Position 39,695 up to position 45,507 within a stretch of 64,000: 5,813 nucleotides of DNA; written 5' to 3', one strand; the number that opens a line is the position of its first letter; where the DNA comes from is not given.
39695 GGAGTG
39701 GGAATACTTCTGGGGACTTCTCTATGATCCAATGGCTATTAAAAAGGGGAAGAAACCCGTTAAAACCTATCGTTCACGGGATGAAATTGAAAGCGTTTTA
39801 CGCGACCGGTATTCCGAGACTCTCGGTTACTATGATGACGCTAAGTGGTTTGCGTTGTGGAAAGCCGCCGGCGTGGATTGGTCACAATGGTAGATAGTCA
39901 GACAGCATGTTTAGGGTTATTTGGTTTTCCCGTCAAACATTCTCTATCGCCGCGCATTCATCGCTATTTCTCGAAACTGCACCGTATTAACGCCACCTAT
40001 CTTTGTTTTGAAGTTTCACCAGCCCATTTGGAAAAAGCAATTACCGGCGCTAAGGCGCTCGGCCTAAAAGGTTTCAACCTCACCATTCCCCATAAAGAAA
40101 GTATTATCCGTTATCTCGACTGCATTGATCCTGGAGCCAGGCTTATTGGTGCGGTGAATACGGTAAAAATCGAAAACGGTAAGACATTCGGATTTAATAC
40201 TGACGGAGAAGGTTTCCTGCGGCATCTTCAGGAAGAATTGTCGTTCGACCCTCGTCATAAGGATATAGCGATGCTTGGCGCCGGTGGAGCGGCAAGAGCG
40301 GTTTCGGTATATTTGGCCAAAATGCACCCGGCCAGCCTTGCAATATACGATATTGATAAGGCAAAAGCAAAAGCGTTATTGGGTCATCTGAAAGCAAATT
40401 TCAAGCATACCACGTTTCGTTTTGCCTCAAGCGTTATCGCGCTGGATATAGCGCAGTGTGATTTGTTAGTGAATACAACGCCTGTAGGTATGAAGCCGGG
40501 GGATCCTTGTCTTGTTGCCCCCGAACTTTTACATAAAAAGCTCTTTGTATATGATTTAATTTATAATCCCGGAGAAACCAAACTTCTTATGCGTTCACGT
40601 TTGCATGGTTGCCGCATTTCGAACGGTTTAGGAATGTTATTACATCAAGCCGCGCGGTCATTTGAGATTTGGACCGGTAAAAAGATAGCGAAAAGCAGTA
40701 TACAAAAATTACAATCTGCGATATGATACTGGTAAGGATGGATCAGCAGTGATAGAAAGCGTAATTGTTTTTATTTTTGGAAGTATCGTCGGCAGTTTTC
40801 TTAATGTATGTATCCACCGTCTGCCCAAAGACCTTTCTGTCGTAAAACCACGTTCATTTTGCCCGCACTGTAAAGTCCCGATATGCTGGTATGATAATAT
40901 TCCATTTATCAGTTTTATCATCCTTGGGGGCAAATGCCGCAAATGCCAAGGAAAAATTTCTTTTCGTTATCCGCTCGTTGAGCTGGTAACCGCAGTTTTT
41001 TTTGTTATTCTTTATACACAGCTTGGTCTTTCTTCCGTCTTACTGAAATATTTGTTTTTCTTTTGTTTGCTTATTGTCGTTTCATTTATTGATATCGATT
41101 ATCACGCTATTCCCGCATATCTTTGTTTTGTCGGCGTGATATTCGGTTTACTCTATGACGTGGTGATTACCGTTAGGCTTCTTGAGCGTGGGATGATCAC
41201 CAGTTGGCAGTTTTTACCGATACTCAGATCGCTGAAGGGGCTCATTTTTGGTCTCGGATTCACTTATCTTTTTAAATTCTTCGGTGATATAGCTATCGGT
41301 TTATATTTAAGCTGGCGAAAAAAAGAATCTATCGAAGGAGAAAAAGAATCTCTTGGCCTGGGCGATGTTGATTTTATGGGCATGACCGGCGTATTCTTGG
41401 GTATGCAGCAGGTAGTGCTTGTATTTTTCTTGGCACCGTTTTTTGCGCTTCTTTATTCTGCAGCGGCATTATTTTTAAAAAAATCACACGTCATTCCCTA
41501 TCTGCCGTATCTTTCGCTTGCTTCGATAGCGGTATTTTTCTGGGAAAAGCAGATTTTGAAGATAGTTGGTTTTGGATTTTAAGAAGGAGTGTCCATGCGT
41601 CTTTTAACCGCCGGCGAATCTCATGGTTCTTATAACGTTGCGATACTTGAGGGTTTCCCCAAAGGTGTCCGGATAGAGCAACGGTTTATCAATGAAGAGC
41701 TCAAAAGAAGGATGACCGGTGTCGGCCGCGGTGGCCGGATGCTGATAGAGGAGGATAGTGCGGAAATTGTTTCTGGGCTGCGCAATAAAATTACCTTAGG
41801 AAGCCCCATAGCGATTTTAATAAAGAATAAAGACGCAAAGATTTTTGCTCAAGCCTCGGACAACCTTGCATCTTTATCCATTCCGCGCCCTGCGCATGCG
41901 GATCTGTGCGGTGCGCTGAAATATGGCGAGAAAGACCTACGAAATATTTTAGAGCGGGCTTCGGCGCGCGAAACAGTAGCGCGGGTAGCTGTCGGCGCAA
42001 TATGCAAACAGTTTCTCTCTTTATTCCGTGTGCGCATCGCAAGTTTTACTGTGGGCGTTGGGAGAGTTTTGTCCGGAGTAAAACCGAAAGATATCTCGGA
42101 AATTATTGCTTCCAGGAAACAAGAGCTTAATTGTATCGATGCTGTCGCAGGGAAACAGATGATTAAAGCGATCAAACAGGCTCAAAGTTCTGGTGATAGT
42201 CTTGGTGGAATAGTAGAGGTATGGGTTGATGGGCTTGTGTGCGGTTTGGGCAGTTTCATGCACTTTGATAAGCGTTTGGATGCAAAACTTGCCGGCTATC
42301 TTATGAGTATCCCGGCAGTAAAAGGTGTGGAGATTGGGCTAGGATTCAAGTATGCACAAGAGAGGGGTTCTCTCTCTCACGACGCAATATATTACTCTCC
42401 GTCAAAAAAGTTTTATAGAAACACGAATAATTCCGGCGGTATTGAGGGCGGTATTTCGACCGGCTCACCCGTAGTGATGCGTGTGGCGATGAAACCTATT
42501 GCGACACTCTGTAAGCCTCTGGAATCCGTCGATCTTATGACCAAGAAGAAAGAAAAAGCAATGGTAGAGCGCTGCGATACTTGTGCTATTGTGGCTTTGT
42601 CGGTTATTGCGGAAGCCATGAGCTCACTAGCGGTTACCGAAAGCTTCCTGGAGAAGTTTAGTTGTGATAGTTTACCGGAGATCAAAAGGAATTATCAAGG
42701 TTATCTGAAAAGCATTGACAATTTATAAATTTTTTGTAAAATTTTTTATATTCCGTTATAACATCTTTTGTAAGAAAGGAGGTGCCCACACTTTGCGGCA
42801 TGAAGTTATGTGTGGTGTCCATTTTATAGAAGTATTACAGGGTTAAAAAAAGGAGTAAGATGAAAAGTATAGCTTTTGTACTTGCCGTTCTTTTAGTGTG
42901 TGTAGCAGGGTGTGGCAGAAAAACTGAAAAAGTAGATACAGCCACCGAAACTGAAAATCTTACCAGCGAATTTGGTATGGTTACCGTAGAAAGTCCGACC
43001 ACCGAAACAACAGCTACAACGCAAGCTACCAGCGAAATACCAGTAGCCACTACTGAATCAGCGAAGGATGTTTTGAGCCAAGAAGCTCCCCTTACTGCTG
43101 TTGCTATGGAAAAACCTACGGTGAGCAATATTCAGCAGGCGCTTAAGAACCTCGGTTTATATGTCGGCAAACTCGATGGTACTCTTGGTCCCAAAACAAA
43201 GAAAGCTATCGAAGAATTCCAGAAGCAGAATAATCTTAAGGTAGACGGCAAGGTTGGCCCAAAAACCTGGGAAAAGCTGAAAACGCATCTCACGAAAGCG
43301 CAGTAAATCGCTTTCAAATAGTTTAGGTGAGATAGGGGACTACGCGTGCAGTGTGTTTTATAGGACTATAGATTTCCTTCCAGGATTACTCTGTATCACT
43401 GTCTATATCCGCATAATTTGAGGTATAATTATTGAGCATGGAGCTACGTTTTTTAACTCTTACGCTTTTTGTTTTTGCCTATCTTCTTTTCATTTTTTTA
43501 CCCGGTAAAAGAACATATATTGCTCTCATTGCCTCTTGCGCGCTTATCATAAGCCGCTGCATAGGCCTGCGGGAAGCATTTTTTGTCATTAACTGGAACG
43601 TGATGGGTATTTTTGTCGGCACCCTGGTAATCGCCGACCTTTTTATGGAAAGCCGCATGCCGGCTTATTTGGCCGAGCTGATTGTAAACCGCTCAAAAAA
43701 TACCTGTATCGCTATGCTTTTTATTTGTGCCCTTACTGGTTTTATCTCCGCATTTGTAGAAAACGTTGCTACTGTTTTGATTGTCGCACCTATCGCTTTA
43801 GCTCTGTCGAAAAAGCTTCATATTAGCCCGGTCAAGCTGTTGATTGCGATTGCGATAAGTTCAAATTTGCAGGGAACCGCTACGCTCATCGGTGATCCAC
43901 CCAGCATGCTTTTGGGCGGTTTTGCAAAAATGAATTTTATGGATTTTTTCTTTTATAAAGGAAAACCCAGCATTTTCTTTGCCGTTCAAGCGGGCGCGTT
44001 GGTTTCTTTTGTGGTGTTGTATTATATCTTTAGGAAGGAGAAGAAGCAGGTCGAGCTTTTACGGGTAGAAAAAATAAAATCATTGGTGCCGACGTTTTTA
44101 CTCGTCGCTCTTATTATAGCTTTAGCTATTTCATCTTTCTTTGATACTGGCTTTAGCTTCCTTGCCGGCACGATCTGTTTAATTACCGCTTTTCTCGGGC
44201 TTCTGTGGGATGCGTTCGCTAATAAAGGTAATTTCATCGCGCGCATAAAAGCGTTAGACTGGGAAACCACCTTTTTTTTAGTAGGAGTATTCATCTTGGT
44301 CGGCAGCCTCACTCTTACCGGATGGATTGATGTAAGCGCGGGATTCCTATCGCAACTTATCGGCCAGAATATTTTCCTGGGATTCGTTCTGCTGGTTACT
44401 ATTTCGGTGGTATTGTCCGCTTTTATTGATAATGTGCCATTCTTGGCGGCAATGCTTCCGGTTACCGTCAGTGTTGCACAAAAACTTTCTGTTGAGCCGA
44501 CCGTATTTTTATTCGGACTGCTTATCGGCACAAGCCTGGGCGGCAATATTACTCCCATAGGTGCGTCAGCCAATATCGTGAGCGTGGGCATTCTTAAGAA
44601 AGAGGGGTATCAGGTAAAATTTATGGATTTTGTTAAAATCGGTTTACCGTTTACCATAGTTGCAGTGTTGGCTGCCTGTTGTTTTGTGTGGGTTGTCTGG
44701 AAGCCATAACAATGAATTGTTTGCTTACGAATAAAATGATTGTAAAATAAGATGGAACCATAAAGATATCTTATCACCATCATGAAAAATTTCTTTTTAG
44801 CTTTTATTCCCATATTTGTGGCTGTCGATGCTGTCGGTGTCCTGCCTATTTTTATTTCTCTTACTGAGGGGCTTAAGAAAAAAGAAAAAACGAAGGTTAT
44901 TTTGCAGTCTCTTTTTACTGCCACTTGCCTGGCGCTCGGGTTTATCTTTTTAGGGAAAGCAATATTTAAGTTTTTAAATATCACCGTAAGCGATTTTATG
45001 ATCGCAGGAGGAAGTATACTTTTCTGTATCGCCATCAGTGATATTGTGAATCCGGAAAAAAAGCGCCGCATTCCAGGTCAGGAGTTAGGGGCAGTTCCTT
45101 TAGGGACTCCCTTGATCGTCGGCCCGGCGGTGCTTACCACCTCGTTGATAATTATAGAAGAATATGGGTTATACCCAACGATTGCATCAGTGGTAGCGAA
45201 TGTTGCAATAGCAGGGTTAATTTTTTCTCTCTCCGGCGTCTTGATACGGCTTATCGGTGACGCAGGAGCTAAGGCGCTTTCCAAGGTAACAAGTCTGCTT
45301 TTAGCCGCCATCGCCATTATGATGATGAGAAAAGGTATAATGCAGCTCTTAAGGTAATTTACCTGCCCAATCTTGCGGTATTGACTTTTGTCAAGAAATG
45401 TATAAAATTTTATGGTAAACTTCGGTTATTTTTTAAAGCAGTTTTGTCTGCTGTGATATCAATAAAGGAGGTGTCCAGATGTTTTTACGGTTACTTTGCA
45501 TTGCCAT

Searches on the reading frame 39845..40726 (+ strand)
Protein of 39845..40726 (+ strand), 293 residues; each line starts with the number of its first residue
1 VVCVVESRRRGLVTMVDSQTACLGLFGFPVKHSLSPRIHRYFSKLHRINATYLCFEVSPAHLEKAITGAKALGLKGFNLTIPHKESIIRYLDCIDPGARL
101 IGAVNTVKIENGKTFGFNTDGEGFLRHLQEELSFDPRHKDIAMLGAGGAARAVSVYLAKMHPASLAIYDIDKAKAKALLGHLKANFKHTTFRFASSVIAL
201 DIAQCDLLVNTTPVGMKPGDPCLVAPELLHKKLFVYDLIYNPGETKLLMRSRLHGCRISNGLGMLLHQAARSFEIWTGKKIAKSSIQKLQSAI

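Call 34: search_protein_families(library=pfam, proteins=[window:39845-40726:+], max_evalue=0.0001)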
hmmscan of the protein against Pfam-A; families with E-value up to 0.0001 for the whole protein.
window:39845-40726:+ (293 aa): 2 families
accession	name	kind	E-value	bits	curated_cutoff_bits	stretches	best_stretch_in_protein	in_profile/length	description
PF08501.16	Shikimate_dh_N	-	4.4e-27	94.6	27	1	25-107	1-83/83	Shikimate dehydrogenase substrate binding domain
PF18317.6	SDH_C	-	1.5e-10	41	25.8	1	261-281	1-21/31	Shikimate 5'-dehydrogenase C-terminal domain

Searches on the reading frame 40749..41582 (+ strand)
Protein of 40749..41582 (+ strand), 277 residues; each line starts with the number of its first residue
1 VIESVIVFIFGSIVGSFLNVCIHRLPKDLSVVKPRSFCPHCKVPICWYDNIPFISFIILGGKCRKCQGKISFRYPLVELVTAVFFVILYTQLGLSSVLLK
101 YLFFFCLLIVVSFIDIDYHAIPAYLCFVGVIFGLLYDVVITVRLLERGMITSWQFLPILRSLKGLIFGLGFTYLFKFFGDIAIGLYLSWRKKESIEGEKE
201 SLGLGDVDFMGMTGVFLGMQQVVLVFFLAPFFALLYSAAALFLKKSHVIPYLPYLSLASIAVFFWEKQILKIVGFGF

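Call 34: search_protein_families(library=pfam, proteins=[window:40749-41582:+], max_evalue=0.0001)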
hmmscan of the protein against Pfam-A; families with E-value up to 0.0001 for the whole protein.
window:40749-41582:+ (277 aa): 2 families
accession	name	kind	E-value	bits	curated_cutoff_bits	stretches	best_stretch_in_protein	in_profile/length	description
PF06750.18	A24_N_bact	-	5.3e-34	116.6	23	1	9-91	1-83/84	Bacterial Peptidase A24 N-terminal domain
PF01478.23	Peptidase_A24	-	1.4e-13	51.7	26.5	1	102-237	1-103/104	Type IV leader peptidase family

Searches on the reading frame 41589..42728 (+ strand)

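Call 34: search_protein_families(library=pfam, proteins=[window:41589-42728:+], max_evalue=0.0001)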
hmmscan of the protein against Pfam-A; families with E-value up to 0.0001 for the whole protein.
window:41589-42728:+ (379 aa): 1 family
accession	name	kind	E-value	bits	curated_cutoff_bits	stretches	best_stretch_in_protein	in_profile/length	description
PF01264.26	Chorismate_synt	-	2.5e-108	362.1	27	1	3-354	1-327/327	Chorismate synthase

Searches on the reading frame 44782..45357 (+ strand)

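Call 35: search_protein_families(library=pfam, proteins=[window:44782-45357:+], max_evalue=0.0001)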
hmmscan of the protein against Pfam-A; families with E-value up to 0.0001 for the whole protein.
window:44782-45357:+ (191 aa): 2 families
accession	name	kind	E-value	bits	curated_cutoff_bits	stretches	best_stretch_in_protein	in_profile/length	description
PF01914.23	MarC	-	1.8e-35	122.7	23.9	1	1-189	1-202/203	MarC family integral membrane protein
PF03741.22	TerC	-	2.7e-06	27.7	27.8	1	6-189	3-152/178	Integral membrane protein TerC family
